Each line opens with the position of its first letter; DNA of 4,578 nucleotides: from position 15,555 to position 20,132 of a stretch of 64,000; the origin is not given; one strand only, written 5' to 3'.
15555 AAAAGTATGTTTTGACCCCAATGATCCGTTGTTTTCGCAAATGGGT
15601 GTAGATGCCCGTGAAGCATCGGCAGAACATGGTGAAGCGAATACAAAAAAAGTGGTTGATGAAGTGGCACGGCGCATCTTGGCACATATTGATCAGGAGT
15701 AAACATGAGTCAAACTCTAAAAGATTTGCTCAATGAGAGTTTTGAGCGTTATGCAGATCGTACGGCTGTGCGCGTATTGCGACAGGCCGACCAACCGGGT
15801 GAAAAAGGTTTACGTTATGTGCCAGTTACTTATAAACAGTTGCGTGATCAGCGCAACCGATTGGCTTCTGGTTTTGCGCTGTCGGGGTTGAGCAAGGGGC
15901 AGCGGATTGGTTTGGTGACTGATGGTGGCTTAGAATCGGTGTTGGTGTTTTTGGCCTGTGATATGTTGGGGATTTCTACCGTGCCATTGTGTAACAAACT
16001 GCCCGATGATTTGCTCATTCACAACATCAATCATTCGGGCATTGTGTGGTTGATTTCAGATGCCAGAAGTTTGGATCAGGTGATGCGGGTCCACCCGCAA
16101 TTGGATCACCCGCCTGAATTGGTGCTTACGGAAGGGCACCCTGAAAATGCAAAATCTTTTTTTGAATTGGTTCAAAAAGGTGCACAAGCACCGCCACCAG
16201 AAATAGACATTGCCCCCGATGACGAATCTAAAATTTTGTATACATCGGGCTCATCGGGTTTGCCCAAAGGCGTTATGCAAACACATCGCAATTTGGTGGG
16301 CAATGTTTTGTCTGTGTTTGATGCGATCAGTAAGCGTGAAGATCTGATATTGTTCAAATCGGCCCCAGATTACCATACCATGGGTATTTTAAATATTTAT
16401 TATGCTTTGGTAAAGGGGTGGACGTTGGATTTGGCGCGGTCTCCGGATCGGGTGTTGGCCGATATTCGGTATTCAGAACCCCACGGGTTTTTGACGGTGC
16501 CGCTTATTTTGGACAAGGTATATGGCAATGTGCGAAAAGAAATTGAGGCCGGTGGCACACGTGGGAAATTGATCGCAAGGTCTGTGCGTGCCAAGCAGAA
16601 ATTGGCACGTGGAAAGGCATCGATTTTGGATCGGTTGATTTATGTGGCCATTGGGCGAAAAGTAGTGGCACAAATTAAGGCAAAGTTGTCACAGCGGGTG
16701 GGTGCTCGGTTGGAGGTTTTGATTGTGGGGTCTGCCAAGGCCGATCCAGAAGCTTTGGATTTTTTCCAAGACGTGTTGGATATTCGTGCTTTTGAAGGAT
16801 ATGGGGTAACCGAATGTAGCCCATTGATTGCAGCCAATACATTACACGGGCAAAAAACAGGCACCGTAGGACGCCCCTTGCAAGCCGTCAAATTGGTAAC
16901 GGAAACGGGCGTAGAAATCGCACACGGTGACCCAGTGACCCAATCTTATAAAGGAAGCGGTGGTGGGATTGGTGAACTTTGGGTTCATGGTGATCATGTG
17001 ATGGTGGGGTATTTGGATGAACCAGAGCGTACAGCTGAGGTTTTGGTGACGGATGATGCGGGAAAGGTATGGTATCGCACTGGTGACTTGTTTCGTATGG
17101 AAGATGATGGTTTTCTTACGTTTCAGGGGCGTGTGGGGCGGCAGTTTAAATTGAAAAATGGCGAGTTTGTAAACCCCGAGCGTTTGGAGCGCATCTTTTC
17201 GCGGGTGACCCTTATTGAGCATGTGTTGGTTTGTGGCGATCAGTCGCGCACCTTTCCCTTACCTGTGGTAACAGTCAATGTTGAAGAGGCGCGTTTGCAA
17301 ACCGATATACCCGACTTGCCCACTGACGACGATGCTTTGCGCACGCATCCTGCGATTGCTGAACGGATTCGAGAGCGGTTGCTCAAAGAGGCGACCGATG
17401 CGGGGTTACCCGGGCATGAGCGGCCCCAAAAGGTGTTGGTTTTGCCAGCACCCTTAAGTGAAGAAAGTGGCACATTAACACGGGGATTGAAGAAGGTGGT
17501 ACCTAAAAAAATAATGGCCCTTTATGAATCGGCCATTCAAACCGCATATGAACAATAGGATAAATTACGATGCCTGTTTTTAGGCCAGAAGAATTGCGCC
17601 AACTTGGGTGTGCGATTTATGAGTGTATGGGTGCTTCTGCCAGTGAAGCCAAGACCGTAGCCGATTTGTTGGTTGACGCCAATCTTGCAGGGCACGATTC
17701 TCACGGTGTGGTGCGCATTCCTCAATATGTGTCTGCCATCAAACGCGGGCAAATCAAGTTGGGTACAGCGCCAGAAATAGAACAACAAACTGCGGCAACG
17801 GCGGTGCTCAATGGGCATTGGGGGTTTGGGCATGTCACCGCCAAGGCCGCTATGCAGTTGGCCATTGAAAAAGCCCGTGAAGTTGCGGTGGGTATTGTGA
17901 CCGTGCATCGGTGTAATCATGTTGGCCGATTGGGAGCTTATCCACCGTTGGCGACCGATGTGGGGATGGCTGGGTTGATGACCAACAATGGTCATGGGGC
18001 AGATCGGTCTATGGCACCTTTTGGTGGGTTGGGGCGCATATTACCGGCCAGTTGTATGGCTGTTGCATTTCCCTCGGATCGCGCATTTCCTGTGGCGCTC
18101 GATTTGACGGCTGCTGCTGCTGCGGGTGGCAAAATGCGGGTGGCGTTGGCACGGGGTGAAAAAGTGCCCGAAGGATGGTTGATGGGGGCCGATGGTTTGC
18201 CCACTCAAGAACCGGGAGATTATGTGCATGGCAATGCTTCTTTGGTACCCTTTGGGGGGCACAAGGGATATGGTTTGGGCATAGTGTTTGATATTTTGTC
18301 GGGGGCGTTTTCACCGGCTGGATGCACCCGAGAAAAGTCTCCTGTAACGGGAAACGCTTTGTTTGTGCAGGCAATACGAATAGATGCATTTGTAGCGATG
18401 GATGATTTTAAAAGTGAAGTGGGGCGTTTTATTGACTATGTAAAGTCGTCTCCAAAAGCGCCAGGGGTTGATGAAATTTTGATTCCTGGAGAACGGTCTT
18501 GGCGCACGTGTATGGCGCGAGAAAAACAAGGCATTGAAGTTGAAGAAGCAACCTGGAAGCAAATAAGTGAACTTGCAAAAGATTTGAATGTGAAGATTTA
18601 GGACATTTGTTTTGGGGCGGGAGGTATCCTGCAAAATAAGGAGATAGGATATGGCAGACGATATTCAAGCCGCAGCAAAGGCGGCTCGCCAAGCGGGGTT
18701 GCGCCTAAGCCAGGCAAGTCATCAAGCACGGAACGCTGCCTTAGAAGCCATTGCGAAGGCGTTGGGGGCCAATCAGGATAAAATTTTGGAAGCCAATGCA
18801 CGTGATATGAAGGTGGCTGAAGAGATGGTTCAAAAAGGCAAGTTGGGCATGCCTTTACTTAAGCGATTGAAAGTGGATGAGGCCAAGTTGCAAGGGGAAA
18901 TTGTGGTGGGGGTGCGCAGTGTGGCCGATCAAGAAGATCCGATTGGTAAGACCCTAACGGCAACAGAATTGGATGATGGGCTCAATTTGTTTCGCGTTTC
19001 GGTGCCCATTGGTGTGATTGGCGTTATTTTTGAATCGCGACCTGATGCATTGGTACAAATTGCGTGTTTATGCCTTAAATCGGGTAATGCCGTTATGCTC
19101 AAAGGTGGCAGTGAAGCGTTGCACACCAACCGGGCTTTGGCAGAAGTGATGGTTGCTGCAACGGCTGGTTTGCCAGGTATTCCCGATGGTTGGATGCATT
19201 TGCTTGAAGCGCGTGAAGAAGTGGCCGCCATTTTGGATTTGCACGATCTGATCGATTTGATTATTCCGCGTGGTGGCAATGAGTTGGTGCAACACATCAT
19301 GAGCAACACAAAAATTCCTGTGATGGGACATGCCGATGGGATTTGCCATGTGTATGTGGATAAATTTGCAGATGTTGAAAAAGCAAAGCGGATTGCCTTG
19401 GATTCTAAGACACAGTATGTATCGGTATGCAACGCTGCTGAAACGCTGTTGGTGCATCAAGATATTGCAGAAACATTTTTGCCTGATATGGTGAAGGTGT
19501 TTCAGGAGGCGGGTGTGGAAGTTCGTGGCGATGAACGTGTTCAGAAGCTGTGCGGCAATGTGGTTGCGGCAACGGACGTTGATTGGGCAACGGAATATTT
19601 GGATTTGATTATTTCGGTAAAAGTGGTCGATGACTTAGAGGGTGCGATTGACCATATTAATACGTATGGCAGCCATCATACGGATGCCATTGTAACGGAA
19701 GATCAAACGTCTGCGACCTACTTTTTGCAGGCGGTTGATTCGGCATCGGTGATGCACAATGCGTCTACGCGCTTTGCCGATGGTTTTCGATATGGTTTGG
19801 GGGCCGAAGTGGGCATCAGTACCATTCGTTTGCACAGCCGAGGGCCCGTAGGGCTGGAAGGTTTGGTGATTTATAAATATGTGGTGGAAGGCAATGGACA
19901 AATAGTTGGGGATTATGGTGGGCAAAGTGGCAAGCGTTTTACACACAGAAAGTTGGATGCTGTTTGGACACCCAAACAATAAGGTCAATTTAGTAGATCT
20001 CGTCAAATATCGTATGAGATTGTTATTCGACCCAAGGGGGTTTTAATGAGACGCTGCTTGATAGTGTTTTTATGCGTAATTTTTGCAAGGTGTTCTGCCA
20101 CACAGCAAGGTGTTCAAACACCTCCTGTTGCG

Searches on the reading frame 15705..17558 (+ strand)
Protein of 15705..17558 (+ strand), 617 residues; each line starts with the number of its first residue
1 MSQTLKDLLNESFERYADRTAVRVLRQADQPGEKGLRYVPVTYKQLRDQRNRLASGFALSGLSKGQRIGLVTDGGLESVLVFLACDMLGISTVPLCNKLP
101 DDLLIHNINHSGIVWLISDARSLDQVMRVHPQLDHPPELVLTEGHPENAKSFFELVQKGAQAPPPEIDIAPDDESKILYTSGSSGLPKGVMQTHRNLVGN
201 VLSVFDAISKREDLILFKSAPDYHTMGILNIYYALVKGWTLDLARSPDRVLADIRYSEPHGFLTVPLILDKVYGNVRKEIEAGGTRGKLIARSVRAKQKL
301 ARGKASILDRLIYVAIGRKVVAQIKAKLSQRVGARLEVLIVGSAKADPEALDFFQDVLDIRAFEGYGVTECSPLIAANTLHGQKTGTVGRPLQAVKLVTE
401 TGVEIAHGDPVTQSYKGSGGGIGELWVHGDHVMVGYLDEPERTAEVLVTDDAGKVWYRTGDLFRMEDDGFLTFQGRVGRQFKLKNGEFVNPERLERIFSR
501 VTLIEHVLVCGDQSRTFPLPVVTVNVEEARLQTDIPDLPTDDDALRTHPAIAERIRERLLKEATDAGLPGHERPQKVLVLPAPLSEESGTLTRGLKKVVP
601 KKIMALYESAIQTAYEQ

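Call 59: search_protein_families(library=ncbifam, proteins=[window:15705-17558:+], max_evalue=1e-10)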
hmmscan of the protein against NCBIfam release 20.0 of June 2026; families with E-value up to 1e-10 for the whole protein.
window:15705-17558:+ (617 aa): 78 families (the best 25 are shown)
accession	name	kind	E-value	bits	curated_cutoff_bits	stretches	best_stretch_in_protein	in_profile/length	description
NF004837.0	PRK06187.1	subfamily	2.6e-57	194.3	476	2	2-275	7-277/531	long-chain-fatty-acid--CoA ligase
TIGR01733.1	AA-adenyl-dom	subfamily_domain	2.2e-44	151.9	317.4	2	316-509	218-409/409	amino acid adenylation domain-containing protein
NF041592.1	carboxyl_red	equivalog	1.2e-43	149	1300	1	4-616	33-620/1160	carboxylic acid reductase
NF006386.0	PRK08633.1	equivalog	4.2e-40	137.3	1221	2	327-501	891-1064/1147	acyl-[ACP]--phospholipid O-acyltransferase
NF004114.0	PRK05605.1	equivalog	1.1e-36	126.3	766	1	360-522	364-513/575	long-chain-fatty-acid--CoA ligase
NF006182.0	PRK08316.1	subfamily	1.2e-36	126.3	663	1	2-263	10-265/523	fatty acyl-CoA synthetase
NF006754.0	PRK09274.1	equivalog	4e-36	124.3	478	2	336-533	291-498/555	fatty acid CoA ligase family protein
TIGR01923.1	menE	equivalog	8e-35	120.5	330.15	2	42-255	1-198/442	o-succinylbenzoate--CoA ligase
NF038343.1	ligase_FadD11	exception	1.5e-33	116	950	1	40-616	28-582/585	fatty acid--CoA ligase FadD11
NF005702.0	PRK07514.1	subfamily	3.6e-33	114.7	558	2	7-229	7-214/506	malonyl-CoA synthase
NF004511.1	PRK05852.1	equivalog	7.3e-33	114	650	2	328-525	268-451/505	FadD7 family fatty acid--CoA ligase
NF005291.0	PRK06814.1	equivalog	1.1e-32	112.9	1349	1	337-502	910-1056/1140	acyl-[ACP]--phospholipid O-acyltransferase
NF052580.1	Str24CoAsynCasG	equivalog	1.4e-31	109.5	750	2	41-199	66-215/548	steroid-24-oyl-CoA synthetase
NF052269.1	Staph_lig_FadD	equivalog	2e-31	108.9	650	2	41-241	28-220/499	long-chain-fatty-acid--CoA ligase FadD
NF005307.0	PRK06839.1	equivalog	1.3e-30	106.5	748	2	41-228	28-205/496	o-succinylbenzoate--CoA ligase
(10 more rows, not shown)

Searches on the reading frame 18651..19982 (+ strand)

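Call 59: search_protein_families(library=ncbifam, proteins=[window:18651-19982:+], max_evalue=1e-10)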
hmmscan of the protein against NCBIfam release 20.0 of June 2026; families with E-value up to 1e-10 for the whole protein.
window:18651-19982:+ (443 aa): 6 families
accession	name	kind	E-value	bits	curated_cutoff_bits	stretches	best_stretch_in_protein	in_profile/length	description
NF001221.0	PRK00197.1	equivalog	1.2e-166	554.6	289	1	3-419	5-417/418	glutamate-5-semialdehyde dehydrogenase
TIGR00407.1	proA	equivalog_domain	4.1e-149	496.7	317.45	1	12-409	1-398/398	glutamate-5-semialdehyde dehydrogenase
TIGR01092.1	P5CS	equivalog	1.2e-137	460.1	796.75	1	8-436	291-709/715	delta l-pyrroline-5-carboxylate synthetase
NF010378.0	PRK13805.1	equivalog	3.8e-15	54.8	951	1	100-281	91-274/872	bifunctional acetaldehyde-CoA/alcohol dehydrogenase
TIGR02518.1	EutH_ACDH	equivalog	2e-12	46.7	620.1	1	100-305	85-288/488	acetaldehyde dehydrogenase (acetylating)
NF011927.0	PRK15398.1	subfamily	9.2e-11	41.1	403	0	3-305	36-313/465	aldehyde dehydrogenase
